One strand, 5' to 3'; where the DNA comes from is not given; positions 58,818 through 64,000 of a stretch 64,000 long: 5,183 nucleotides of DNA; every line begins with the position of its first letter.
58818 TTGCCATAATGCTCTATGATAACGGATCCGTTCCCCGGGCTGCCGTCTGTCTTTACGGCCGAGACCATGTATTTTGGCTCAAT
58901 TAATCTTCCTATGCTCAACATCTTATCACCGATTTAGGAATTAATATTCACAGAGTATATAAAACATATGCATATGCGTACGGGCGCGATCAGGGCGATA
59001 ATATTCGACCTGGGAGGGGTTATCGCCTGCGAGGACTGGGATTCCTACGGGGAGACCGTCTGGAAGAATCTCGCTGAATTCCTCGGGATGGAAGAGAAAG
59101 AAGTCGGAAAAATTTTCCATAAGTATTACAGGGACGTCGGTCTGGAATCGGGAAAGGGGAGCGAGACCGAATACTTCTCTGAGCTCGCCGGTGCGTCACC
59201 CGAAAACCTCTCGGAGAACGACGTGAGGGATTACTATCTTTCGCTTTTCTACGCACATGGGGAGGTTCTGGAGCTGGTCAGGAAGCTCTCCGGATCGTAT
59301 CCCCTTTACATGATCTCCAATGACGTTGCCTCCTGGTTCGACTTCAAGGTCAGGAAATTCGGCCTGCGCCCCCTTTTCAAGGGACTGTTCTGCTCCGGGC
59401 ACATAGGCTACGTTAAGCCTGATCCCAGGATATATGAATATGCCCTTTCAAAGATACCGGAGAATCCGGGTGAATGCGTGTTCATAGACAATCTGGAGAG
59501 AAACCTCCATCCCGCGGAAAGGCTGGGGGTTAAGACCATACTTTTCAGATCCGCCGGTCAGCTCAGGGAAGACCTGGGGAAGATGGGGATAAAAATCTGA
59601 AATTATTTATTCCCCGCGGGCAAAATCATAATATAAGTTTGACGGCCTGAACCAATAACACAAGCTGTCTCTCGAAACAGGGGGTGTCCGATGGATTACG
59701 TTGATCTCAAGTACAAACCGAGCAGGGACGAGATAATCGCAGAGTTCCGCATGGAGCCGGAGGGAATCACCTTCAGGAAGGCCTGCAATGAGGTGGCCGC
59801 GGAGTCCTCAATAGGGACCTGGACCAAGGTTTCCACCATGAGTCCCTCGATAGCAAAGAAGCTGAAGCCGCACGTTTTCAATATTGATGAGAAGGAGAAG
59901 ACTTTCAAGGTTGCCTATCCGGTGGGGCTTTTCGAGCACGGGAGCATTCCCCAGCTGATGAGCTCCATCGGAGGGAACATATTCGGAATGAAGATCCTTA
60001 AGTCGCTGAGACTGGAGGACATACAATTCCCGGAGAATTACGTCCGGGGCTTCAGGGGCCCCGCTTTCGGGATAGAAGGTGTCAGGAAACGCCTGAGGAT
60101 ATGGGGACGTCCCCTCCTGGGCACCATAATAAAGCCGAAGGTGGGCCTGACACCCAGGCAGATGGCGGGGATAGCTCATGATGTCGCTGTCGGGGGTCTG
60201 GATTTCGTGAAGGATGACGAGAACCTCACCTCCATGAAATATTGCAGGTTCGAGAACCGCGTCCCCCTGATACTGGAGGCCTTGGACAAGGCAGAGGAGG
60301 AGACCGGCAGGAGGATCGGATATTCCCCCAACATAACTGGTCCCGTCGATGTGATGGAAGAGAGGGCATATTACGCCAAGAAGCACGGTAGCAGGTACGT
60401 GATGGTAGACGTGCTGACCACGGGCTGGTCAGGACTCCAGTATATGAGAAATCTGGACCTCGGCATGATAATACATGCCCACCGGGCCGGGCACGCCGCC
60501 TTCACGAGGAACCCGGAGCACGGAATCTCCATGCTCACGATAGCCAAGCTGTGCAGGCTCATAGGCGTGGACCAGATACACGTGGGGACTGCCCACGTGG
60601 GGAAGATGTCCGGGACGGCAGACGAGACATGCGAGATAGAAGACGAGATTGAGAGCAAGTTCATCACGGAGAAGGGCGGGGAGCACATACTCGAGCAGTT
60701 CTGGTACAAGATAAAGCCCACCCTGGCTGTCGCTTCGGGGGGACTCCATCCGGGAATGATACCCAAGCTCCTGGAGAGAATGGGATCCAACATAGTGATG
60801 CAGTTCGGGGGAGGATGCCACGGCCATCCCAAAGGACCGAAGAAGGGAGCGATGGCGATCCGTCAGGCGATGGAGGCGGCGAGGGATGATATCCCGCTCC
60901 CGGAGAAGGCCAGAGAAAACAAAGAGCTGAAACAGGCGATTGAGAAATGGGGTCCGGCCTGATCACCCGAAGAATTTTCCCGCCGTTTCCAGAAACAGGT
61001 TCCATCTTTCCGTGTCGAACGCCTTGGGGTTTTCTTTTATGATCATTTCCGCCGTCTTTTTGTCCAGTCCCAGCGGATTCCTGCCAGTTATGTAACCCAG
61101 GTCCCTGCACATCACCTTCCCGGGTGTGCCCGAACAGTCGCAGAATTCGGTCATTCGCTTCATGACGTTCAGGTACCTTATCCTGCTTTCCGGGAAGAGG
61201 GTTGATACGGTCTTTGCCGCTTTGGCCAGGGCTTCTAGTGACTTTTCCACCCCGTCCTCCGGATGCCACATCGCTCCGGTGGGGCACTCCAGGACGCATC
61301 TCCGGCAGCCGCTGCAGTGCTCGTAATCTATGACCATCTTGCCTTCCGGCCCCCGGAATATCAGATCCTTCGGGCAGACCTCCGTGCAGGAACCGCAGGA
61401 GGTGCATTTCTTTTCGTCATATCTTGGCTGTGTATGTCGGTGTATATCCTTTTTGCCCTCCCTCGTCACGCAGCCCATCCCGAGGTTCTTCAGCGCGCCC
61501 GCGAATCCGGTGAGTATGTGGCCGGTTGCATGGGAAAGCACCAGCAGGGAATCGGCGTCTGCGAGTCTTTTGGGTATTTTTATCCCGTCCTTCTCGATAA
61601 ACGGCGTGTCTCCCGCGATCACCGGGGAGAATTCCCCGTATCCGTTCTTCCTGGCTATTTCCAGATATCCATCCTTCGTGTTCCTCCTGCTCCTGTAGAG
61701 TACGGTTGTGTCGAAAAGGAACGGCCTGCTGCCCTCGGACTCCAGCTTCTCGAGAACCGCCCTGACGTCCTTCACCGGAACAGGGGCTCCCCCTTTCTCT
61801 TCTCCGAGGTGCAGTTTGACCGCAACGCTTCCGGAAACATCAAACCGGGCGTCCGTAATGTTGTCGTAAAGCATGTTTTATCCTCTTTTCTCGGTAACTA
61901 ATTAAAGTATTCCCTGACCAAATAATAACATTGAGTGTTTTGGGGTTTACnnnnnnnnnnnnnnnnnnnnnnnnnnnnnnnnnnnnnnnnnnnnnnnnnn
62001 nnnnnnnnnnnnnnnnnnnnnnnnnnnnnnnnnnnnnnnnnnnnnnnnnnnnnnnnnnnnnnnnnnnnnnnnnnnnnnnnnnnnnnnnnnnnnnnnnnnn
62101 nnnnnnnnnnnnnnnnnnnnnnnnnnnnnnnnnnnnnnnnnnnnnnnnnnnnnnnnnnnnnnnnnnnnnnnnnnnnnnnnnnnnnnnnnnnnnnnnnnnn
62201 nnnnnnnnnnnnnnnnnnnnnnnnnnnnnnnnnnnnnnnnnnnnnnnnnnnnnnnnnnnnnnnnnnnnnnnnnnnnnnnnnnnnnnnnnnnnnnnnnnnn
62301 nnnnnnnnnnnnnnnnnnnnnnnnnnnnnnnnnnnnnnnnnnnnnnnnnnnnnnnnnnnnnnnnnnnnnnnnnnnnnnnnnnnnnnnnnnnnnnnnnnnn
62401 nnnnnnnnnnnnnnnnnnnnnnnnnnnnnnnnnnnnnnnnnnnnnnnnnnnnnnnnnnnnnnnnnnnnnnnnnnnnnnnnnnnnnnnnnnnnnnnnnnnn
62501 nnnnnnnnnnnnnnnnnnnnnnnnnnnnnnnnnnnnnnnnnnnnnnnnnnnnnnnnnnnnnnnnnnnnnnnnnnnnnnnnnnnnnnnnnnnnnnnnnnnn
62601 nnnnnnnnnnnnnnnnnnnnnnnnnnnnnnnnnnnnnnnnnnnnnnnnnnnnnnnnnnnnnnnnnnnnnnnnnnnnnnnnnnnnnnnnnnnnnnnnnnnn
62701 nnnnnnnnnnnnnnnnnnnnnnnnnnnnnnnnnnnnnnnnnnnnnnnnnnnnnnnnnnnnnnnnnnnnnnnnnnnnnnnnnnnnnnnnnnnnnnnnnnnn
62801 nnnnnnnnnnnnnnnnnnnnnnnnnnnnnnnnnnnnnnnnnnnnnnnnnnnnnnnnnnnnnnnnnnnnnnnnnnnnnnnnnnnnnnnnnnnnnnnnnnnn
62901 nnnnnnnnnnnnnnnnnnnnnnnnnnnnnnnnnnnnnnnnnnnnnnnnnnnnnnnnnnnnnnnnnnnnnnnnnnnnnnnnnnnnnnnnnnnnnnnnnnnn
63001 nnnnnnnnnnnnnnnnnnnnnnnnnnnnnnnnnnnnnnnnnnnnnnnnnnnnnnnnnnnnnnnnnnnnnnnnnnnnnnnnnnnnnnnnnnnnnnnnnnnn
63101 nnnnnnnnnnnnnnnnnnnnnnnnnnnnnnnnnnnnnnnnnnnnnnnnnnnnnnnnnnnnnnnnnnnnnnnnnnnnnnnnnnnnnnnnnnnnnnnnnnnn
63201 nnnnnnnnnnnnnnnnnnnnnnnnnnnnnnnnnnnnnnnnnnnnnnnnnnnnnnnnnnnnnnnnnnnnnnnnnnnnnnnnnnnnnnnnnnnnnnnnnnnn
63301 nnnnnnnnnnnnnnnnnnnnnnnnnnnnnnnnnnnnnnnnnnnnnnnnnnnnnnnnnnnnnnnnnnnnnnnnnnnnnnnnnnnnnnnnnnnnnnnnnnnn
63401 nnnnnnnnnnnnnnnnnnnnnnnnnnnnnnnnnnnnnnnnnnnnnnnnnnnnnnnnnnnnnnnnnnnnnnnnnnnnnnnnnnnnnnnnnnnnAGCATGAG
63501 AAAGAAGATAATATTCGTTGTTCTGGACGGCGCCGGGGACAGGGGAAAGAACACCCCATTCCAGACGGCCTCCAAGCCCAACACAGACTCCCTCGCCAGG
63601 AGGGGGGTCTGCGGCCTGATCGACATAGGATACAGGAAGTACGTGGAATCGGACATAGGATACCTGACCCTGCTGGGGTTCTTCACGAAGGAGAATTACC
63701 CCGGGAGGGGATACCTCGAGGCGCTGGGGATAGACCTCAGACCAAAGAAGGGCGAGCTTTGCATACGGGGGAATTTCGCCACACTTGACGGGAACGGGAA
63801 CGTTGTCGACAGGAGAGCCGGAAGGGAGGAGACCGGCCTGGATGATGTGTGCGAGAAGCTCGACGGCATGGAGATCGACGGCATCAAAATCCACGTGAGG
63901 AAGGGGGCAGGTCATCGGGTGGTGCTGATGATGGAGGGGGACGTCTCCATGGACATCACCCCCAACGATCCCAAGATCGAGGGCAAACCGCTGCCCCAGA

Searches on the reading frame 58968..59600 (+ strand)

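Call 43: search_protein_families(library=pfam, proteins=[window:58968-59600:+], max_evalue=0.001)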
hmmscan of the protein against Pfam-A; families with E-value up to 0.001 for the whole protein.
window:58968-59600:+ (210 aa): 3 families
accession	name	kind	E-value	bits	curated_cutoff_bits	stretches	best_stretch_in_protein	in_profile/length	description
PF00702.32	Hydrolase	-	2.2e-14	54.7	26.4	1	8-174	1-178/191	haloacid dehalogenase-like hydrolase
PF13419.12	HAD_2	-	4.2e-09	37.2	23.8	1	11-192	1-177/178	Haloacid dehalogenase-like hydrolase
PF13242.12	Hydrolase_like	-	0.00055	20.2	22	1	150-204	4-59/75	HAD-hyrolase-like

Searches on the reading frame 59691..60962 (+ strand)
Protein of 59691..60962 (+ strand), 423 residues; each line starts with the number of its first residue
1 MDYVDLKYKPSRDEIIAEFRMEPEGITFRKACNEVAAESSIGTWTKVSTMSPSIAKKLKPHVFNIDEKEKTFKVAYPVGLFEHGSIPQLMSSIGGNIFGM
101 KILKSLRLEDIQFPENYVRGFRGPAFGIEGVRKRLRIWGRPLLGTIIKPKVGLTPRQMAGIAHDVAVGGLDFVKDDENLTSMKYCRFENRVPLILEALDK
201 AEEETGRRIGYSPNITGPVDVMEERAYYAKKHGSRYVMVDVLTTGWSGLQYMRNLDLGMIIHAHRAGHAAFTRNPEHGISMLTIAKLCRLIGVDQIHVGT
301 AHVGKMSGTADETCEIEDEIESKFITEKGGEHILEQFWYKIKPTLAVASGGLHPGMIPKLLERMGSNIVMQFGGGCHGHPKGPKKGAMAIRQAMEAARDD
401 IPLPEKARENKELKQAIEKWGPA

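Call 44: search_protein_families(library=pfam, proteins=[window:59691-60962:+], max_evalue=0.001)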
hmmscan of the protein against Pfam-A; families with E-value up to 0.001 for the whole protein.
window:59691-60962:+ (423 aa): 2 families
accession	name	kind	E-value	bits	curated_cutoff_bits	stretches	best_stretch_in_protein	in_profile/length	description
PF00016.26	RuBisCO_large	-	1.1e-90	304.4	30.1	1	127-420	1-299/299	Ribulose bisphosphate carboxylase large chain, catalytic domain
PF02788.21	RuBisCO_large_N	-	2.2e-43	147.8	20.7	1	2-117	1-120/120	Ribulose bisphosphate carboxylase large chain, N-terminal domain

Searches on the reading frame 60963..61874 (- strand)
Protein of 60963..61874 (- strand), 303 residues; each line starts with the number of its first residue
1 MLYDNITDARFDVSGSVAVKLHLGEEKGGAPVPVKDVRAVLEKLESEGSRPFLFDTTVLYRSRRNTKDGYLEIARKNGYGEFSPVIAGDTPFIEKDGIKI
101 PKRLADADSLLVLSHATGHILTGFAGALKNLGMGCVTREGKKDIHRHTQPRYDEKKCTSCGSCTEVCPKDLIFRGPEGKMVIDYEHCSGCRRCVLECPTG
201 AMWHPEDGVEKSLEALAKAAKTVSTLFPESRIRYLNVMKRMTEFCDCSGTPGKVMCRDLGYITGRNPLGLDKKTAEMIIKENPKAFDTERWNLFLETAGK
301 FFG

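Call 44: search_protein_families(library=pfam, proteins=[window:60963-61874:-], max_evalue=0.001)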
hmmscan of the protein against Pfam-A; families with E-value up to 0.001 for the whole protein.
window:60963-61874:- (303 aa): 15 families
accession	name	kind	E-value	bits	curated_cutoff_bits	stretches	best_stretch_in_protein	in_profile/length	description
PF04015.17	DUF362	-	6.8e-27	95.3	24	1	17-274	1-198/200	Domain of unknown function (DUF362)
PF00037.32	Fer4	-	1.4e-14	53.6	21.1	2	181-202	2-23/24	4Fe-4S binding domain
PF12838.12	Fer4_7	-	1e-11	45.6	27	2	156-201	1-52/52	4Fe-4S dicluster domain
PF13237.11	Fer4_10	-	1.2e-11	44.8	25.5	2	150-198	2-53/53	4Fe-4S dicluster domain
PF12797.12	Fer4_2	-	2.5e-11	43.2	24.5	2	150-168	3-21/22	4Fe-4S binding domain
PF12837.12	Fer4_6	-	1.9e-10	40.6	25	2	150-171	2-23/24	4Fe-4S binding domain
PF13187.11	Fer4_9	-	7.8e-09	35.9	27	1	156-202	1-52/52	4Fe-4S dicluster domain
PF13484.11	Fer4_16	-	2.8e-08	34.9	30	1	186-219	1-33/66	4Fe-4S double cluster binding domain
PF14697.11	Fer4_21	-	3.7e-07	30.6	35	1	153-200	4-55/59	4Fe-4S dicluster domain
PF13183.11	Fer4_8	-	3.4e-06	27.9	27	0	151-170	48-67/68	4Fe-4S dicluster domain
PF12800.12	Fer4_4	-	2e-05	25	24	0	155-169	2-16/17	4Fe-4S binding domain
PF13459.11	Fer4_15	-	3.3e-05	24.9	22.4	0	181-200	2-21/66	4Fe-4S single cluster domain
PF12798.12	Fer4_3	-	5.9e-05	24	27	0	157-170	1-14/15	4Fe-4S binding domain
PF13534.11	Fer4_17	-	8.9e-05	23.4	22.2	0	153-171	42-60/61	4Fe-4S dicluster domain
PF25160.1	LdpA_Fe-S-bd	-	0.00037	20.7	27.6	0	153-172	24-43/49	LdpA Fe-S cluster-binding domain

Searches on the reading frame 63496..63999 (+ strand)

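Call 44: search_protein_families(library=pfam, proteins=[window:63496-63999:+], max_evalue=0.001)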
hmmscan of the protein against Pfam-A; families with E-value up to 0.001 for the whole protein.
window:63496-63999:+ (168 aa): 2 families
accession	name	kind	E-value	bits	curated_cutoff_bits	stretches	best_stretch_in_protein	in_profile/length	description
PF10143.14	PhosphMutase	-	7.3e-27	94.8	21.5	1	34-166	1-135/170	2,3-bisphosphoglycerate-independent phosphoglycerate mutase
PF01676.23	Metalloenzyme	-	0.00013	22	24.3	1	3-88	1-62/252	Metalloenzyme superfamily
